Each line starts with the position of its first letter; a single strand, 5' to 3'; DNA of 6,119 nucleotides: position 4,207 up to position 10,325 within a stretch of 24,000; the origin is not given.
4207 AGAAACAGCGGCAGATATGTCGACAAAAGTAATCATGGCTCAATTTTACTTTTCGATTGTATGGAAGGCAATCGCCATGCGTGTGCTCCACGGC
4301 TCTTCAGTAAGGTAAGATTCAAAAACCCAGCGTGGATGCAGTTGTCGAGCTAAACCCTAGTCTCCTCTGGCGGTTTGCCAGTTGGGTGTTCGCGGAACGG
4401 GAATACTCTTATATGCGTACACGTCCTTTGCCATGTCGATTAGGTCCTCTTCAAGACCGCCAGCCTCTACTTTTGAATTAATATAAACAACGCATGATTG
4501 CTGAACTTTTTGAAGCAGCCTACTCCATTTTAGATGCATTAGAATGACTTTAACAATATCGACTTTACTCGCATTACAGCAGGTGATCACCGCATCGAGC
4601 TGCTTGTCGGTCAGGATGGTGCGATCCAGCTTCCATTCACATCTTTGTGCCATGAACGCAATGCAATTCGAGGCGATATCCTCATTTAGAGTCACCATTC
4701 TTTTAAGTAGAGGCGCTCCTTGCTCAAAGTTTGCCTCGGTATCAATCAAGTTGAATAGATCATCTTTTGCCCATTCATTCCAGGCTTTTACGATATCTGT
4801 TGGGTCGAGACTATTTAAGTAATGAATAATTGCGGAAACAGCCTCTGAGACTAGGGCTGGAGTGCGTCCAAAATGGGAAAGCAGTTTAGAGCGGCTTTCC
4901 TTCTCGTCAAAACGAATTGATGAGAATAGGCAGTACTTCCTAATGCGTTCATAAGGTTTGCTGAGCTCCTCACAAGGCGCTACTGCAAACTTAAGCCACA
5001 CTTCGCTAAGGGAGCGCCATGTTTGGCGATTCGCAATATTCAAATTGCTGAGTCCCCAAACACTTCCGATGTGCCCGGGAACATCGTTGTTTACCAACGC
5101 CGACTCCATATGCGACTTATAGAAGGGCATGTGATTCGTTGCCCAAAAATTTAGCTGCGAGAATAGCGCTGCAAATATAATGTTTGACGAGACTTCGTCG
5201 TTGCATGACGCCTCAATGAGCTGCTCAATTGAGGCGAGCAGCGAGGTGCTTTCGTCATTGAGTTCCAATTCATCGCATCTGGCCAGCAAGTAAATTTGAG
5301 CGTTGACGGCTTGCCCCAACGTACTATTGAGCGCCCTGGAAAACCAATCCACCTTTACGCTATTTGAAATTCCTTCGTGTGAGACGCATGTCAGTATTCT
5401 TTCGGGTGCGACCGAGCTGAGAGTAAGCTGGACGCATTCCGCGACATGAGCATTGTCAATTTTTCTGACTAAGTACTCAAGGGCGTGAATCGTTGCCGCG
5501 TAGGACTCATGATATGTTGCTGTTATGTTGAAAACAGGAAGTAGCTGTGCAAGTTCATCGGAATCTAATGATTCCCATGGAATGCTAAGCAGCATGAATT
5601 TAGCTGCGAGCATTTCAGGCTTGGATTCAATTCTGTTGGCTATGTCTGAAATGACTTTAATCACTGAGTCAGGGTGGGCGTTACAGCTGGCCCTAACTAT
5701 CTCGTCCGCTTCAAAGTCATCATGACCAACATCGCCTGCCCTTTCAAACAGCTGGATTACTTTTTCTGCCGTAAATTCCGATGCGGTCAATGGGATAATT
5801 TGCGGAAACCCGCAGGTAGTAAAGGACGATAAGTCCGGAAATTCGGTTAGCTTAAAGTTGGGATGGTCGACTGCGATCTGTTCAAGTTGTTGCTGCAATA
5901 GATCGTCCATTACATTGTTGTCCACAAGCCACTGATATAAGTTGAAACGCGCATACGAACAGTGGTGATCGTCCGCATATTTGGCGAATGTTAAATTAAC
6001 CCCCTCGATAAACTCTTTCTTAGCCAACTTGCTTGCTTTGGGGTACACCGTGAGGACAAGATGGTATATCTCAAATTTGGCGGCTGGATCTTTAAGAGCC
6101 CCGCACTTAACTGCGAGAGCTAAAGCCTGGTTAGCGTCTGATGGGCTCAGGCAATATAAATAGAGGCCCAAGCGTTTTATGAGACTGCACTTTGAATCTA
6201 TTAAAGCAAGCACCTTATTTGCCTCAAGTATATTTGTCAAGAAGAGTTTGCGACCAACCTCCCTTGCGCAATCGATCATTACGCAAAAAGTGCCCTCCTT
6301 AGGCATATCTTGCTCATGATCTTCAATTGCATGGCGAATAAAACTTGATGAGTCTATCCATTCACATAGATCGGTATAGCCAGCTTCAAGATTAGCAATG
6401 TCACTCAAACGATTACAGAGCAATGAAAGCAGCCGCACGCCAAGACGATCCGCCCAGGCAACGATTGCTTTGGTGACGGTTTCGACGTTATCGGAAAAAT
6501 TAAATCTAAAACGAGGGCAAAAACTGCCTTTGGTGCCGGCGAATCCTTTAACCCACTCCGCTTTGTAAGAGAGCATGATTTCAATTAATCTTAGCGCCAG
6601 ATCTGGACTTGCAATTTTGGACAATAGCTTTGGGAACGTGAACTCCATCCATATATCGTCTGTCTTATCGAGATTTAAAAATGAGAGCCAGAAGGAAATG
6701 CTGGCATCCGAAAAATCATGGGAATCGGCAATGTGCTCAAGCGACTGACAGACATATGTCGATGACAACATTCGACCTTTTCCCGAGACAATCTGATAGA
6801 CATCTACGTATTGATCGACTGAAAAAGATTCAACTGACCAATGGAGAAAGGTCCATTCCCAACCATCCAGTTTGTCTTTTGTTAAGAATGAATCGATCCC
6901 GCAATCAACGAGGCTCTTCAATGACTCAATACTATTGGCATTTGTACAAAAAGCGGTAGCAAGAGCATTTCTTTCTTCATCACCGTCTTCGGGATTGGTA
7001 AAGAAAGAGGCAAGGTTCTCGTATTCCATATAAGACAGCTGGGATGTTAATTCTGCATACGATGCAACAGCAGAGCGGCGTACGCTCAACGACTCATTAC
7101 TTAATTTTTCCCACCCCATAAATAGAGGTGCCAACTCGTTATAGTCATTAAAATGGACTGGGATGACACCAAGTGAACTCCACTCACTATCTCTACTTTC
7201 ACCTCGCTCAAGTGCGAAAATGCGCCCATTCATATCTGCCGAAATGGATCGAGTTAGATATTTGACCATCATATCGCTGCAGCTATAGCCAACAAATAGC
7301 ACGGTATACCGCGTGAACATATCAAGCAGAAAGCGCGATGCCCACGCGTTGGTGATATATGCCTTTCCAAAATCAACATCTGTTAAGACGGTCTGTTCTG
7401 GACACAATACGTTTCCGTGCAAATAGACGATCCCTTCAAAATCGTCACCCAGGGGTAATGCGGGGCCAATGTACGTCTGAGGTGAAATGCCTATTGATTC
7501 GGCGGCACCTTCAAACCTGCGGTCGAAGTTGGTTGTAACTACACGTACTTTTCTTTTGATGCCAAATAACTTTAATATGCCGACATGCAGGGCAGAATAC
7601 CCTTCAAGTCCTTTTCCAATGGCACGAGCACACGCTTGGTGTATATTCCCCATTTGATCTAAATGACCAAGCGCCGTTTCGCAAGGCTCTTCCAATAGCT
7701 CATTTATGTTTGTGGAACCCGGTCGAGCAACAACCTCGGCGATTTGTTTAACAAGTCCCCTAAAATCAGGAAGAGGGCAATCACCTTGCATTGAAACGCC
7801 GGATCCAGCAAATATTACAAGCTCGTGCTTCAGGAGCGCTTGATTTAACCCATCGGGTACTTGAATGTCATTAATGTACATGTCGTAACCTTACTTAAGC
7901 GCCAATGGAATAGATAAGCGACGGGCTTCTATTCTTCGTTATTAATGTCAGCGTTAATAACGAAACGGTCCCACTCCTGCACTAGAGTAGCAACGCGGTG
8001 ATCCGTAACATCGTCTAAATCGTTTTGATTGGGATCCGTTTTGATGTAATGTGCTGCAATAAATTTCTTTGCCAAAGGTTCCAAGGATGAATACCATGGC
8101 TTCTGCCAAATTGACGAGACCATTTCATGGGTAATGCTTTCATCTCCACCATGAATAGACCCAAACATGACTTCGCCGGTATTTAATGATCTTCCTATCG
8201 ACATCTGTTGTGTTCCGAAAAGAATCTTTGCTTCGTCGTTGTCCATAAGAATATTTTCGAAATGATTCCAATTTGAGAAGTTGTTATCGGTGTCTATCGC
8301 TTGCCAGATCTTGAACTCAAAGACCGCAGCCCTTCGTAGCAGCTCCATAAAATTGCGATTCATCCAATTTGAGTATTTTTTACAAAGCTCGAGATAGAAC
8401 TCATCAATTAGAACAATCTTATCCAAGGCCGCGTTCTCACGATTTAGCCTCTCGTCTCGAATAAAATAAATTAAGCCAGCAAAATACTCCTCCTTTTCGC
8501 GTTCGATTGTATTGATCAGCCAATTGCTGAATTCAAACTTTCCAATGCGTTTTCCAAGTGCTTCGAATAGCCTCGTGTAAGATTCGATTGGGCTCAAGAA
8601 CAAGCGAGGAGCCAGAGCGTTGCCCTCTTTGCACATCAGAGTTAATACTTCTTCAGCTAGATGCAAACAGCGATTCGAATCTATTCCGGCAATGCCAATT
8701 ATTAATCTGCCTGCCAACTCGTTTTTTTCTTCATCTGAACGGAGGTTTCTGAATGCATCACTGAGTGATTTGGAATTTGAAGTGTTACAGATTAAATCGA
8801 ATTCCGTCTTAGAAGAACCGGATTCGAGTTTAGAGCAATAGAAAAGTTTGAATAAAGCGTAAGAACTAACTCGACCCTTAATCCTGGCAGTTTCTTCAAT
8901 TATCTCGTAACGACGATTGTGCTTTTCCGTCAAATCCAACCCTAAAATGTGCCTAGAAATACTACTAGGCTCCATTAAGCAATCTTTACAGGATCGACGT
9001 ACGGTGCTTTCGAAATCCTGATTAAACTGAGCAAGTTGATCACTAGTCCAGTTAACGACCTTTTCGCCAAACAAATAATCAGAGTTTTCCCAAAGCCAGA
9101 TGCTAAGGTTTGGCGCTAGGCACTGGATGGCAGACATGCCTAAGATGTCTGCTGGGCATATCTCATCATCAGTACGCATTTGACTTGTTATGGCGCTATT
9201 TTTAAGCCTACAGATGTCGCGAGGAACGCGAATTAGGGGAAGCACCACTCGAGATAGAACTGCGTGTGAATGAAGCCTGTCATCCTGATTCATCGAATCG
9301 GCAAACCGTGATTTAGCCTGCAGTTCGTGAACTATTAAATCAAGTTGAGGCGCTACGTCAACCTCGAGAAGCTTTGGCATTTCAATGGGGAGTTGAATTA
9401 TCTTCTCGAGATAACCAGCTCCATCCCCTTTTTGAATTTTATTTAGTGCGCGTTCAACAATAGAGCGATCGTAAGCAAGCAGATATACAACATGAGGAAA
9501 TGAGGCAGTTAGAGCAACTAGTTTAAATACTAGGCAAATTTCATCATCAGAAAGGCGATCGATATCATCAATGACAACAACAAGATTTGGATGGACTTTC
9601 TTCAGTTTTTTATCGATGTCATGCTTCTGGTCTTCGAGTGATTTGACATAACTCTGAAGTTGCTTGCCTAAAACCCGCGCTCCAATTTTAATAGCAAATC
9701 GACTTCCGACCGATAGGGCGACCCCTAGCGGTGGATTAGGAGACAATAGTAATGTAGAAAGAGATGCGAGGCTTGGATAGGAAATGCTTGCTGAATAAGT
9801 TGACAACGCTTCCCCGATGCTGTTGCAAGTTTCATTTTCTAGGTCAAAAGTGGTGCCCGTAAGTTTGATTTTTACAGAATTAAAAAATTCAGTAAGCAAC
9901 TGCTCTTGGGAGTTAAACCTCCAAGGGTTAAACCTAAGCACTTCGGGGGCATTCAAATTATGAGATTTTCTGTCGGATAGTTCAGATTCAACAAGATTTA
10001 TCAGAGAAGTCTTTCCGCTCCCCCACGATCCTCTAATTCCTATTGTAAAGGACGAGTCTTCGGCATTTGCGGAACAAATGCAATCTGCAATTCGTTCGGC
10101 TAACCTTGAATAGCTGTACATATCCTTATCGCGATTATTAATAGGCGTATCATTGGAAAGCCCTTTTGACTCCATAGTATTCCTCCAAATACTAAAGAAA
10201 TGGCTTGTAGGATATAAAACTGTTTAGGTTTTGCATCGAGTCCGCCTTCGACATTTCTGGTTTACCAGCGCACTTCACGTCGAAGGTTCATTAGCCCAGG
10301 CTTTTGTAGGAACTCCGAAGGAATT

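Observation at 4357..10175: KAP P-loop NTPase plus 1174-aa SIR2-domain giant: candidate two-gene NAD-depletion defence module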

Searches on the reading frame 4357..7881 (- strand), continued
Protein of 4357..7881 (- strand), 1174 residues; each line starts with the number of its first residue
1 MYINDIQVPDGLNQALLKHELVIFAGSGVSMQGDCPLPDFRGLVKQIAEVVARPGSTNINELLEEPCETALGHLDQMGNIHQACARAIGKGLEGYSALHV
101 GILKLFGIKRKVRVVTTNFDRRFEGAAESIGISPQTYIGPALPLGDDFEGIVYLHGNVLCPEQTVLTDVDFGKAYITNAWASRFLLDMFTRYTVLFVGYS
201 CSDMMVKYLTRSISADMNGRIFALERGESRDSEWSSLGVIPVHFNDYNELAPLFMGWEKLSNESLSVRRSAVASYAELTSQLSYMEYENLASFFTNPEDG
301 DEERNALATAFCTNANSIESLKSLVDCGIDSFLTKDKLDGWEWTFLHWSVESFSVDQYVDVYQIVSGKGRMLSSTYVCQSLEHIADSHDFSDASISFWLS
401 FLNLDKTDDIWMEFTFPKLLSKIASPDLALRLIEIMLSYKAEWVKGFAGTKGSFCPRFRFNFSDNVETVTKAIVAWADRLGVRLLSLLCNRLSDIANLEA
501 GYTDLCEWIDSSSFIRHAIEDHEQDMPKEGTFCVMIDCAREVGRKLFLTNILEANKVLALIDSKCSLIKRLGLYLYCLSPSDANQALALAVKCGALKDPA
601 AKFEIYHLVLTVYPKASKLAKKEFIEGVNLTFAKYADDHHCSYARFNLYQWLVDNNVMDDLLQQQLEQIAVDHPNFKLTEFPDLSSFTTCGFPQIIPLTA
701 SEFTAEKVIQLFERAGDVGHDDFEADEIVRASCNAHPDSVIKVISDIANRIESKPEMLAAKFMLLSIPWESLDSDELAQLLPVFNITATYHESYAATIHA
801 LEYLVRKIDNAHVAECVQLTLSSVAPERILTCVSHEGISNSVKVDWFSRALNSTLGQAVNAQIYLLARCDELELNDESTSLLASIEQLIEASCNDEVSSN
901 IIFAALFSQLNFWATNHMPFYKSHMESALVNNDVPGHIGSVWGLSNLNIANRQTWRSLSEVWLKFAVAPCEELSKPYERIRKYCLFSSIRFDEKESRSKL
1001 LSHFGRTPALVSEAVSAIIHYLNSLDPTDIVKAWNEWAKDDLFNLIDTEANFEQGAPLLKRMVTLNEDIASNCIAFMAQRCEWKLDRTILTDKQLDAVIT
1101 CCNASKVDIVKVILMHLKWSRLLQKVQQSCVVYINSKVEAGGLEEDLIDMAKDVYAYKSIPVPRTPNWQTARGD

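Call 70: find_related_loci(query=window:4357-7881:-, collection=metagenome_contigs, flank=4000)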
Query window:4357-7881:- (1174 aa) in metagenome_contigs; peptide patterns used: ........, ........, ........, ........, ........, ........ (x = any residue, [..] = any of these).
31 stretches matched a pattern; 16 encode a relative of the query (tblastn E <= 1e-3); 14 distinct loci.
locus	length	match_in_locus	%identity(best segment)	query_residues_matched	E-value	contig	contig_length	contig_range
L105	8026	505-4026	98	1-1174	0e+0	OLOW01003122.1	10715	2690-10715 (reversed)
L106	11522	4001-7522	98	1-1174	0e+0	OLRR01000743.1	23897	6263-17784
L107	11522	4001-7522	85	1-1174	0e+0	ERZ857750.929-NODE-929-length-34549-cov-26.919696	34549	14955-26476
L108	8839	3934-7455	85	1-1174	0e+0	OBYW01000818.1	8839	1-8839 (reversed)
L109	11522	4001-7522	85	1-1174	0e+0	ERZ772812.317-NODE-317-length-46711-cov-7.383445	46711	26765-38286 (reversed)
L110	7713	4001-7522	83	1-1174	0e+0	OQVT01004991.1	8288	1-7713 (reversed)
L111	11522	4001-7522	80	1-1174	0e+0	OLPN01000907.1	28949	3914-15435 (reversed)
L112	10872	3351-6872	80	1-1174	0e+0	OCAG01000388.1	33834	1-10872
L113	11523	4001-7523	80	1-1174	0e+0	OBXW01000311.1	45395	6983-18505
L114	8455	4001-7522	98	1-1174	0e+0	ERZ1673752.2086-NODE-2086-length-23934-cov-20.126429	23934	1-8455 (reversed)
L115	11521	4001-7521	85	1-1174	0e+0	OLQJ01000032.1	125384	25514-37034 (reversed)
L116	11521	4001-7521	76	1-1174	0e+0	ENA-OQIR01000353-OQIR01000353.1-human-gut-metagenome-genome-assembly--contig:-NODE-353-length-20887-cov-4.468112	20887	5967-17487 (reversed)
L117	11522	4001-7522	82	1-1174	0e+0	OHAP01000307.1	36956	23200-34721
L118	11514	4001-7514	77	1-1174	0e+0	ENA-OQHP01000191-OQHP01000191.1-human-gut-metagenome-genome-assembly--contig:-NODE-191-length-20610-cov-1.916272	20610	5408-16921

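Call 82: search_protein_families(library=pfam, proteins=[L002:11116-12372:+, L001:3-689:+, L099:2145-3263:+], max_evalue=0.001)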
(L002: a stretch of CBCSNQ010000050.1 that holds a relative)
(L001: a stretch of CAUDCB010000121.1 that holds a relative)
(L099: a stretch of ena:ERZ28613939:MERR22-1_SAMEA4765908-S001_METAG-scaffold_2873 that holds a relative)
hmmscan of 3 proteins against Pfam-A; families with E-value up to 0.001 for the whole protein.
L002:11116-12372:+ (418 aa): 2 families
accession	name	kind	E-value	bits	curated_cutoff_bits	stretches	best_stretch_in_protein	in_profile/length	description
PF00872.24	Transposase_mut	-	1.3e-102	344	21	1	23-374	21-377/379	Transposase, Mutator family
PF10551.15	MULE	-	3.7e-06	27.7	27.6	1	160-255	3-98/99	MULE transposase domain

L001:3-689:+ (228 aa): 0 families

L099:2145-3263:+ (372 aa): 0 families

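Call 86: find_homologous_proteins(query=L005:5544-7991:+, max_evalue=1e-10)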
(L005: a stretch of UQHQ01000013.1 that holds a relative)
Query L005:5544-7991:+ (815 aa): 187 proteins with E <= 1e-10 among 8000 candidates; the best 120 are listed.
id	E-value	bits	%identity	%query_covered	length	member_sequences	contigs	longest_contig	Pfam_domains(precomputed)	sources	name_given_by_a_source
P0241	0.0e+0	1852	100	100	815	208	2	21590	PF24883.3,PF20720.4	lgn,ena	-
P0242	0.0e+0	1664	88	100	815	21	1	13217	PF24883.3,PF04471.19,PF20720.4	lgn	-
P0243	0.0e+0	1649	88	99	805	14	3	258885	PF24883.3,PF20720.4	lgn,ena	-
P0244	0.0e+0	1635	89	100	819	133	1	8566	PF24883.3,PF20720.4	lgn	-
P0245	0.0e+0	1635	88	100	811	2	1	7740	PF24883.3,PF20720.4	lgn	-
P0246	0.0e+0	1626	87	100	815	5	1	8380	PF24883.3,PF20720.4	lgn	-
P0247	0.0e+0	1621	89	99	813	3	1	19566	PF24883.3,PF04471.19,PF20720.4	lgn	-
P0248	0.0e+0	1619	86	100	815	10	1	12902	PF24883.3,PF20720.4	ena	-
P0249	0.0e+0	1616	86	100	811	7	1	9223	PF24883.3,PF20720.4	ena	-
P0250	0.0e+0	1615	86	100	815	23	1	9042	PF24883.3,PF20720.4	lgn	-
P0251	0.0e+0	1606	86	100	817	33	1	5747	PF24883.3,PF04471.19,PF20720.4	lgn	-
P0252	0.0e+0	1581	86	99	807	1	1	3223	PF24883.3,PF04471.19,PF20720.4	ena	-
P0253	0.0e+0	1579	85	99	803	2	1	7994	PF04471.19,PF20720.4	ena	-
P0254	0.0e+0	1578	85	99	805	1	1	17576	PF24883.3,PF04471.19,PF20720.4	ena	-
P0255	0.0e+0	1576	85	99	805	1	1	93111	PF24883.3,PF04471.19,PF20720.4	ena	-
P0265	0.0e+0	1314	71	99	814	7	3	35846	PF24883.3,PF04471.19,PF20720.4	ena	-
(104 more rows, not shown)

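Call 87: find_encoding_contigs(protein=P0265, flank=6000, max_places=3)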
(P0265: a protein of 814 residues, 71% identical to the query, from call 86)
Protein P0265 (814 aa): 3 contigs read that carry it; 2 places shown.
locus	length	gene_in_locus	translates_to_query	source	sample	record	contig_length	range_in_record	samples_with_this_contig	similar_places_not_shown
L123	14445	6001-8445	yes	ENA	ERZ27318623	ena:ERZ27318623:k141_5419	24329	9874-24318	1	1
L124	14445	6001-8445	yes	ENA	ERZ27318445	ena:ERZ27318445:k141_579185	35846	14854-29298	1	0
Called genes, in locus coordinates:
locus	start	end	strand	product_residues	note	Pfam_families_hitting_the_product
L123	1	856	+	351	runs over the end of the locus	PF04230:PS_pyruv_trans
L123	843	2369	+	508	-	-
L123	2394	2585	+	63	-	-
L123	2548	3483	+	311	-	-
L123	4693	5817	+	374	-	-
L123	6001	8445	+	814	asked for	PF04471:Mrr_cat (weak), PF24883:NPHP3_N (faint), PF20720:nSTAND3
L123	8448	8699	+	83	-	-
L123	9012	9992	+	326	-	-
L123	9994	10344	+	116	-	-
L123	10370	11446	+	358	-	PF00583:Acetyltransf_1 (weak)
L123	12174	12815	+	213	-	-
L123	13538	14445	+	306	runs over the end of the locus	?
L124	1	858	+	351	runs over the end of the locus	PF04230:PS_pyruv_trans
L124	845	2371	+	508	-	-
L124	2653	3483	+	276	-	-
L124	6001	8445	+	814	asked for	PF04471:Mrr_cat (weak), PF24883:NPHP3_N (faint), PF20720:nSTAND3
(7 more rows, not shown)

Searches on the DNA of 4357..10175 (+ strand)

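Call 7: search_dna_similar(query=window:4357-10175:+, collection=ecoli_genomes, mode=near, max_rows=20)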
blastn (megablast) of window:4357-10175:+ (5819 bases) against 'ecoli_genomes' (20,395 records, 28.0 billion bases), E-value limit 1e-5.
No match.
